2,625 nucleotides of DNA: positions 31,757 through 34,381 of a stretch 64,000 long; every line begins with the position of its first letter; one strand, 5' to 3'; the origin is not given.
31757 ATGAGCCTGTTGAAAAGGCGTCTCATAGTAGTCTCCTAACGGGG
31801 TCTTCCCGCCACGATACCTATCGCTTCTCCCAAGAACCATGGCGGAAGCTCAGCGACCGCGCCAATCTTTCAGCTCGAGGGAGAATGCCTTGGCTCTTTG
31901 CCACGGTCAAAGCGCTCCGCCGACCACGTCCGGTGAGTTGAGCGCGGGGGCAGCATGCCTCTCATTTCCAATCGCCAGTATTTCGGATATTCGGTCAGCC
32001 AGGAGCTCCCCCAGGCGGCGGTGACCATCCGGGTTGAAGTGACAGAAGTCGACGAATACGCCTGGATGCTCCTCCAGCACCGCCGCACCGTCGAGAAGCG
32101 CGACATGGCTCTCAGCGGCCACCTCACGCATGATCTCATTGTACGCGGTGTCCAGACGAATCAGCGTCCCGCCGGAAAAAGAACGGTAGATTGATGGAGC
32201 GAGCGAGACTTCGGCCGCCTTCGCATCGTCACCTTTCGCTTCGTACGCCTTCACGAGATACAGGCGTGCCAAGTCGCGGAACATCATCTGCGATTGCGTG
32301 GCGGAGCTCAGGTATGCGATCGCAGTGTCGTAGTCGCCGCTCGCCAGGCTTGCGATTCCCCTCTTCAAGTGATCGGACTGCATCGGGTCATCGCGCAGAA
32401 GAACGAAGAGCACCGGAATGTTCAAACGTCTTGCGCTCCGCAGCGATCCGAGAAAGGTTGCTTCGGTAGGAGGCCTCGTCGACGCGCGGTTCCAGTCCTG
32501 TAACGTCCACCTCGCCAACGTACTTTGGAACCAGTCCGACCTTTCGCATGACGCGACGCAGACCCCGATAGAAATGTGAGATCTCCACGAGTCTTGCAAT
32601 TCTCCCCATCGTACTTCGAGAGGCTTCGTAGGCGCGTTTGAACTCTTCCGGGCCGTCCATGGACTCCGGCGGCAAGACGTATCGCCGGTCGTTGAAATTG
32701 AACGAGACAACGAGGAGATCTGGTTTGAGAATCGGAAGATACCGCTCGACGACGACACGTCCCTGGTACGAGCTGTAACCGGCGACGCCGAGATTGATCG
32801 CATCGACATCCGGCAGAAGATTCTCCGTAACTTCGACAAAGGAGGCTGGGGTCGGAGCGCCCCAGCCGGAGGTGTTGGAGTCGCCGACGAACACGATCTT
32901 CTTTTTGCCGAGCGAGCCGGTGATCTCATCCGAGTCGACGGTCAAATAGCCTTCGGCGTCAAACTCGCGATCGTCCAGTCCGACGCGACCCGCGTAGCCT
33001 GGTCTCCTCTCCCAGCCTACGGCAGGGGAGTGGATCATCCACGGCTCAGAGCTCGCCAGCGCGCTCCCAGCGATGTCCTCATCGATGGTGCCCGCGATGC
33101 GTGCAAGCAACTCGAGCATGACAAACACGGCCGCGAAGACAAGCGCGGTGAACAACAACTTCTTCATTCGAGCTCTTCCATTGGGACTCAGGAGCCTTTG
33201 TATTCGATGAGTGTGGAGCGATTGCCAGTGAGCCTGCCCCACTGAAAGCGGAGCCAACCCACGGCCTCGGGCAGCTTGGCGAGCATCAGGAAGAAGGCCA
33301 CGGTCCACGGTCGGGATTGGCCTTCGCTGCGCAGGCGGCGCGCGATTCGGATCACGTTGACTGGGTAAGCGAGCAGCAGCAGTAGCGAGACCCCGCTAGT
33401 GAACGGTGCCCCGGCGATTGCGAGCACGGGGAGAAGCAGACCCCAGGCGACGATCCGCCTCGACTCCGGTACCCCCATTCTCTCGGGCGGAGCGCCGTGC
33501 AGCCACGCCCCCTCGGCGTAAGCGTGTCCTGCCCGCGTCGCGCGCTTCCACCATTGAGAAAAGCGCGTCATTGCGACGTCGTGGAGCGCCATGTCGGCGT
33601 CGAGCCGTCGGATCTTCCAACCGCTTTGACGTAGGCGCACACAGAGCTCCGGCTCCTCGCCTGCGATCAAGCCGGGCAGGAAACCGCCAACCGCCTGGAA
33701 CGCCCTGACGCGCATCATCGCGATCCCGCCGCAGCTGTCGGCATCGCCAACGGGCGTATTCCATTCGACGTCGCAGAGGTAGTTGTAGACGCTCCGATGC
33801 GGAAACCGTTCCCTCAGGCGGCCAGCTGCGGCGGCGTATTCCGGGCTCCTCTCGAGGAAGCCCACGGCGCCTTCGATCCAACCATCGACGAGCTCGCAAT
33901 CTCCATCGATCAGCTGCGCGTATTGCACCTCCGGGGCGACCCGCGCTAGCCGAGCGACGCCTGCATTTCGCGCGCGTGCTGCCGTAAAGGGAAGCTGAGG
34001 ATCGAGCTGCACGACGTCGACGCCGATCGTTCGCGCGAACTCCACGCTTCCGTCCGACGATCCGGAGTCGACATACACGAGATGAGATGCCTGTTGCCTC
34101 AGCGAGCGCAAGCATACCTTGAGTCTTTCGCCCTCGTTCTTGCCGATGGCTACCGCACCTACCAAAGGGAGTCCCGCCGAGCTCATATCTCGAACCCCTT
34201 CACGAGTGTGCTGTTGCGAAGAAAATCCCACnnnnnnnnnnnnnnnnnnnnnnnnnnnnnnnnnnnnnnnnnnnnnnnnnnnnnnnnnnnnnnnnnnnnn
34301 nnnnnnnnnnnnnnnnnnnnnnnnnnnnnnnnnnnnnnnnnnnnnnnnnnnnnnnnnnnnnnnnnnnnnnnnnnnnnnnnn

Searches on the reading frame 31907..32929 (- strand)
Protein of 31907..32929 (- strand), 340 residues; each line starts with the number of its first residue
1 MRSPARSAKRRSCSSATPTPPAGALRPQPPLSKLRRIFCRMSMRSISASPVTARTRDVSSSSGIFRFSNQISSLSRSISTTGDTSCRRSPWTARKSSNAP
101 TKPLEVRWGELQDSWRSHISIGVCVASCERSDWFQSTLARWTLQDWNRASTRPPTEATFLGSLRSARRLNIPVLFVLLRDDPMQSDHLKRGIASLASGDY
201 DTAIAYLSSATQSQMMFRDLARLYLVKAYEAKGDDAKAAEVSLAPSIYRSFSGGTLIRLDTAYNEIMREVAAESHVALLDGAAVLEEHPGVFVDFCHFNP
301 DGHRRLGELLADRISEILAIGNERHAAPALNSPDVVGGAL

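Call 12: search_protein_families(library=pfam, proteins=[window:31907-32929:-], max_evalue=0.01)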
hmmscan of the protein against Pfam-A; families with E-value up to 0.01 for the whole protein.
window:31907-32929:- (340 aa): 4 families
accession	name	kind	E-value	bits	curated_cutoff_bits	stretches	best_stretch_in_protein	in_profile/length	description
PF13472.12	Lipase_GDSL_2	-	5.1e-05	24.3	32.9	1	259-305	127-178/178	GDSL-like Lipase/Acylhydrolase family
PF13432.12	TPR_16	-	0.0013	19.6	32.7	1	188-241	1-53/65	Tetratricopeptide repeat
PF13428.12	TPR_14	-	0.0044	18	23.5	0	188-211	5-28/44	Tetratricopeptide repeat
PF14559.12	TPR_19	-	0.0066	17.2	25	0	195-240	2-46/68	Tetratricopeptide repeat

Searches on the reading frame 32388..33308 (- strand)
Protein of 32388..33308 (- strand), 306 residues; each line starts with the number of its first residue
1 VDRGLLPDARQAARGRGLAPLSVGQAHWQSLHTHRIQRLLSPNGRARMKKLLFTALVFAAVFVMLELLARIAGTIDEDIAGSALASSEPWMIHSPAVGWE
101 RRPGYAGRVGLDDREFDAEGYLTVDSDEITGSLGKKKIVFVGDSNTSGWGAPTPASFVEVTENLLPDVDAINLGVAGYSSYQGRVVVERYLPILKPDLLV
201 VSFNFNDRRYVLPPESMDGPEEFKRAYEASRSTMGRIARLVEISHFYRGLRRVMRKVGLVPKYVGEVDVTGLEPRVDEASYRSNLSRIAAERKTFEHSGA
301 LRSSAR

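Call 12: search_protein_families(library=pfam, proteins=[window:32388-33308:-], max_evalue=0.01)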
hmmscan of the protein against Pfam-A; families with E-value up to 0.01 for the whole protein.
window:32388-33308:- (306 aa): 1 family
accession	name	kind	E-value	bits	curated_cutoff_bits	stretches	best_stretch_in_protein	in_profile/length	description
PF13472.12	Lipase_GDSL_2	-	2.8e-08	34.9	32.9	1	140-240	1-105/178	GDSL-like Lipase/Acylhydrolase family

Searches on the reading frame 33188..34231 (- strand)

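Call 12: search_protein_families(library=pfam, proteins=[window:33188-34231:-], max_evalue=0.01)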
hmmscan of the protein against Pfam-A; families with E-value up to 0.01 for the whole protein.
window:33188-34231:- (347 aa): 3 families
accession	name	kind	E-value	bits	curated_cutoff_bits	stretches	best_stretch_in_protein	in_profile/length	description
PF00535.33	Glycos_transf_2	-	2.7e-10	40.9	23.3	1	31-140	7-117/168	Glycosyl transferase family 2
PF13632.12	Glyco_trans_2_3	-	5.3e-07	30.1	27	1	166-317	72-192/198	Glycosyl transferase family group 2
PF02709.20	Glyco_transf_7C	-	2.5e-05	24.3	23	1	164-215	17-68/78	N-terminal domain of galactosyltransferase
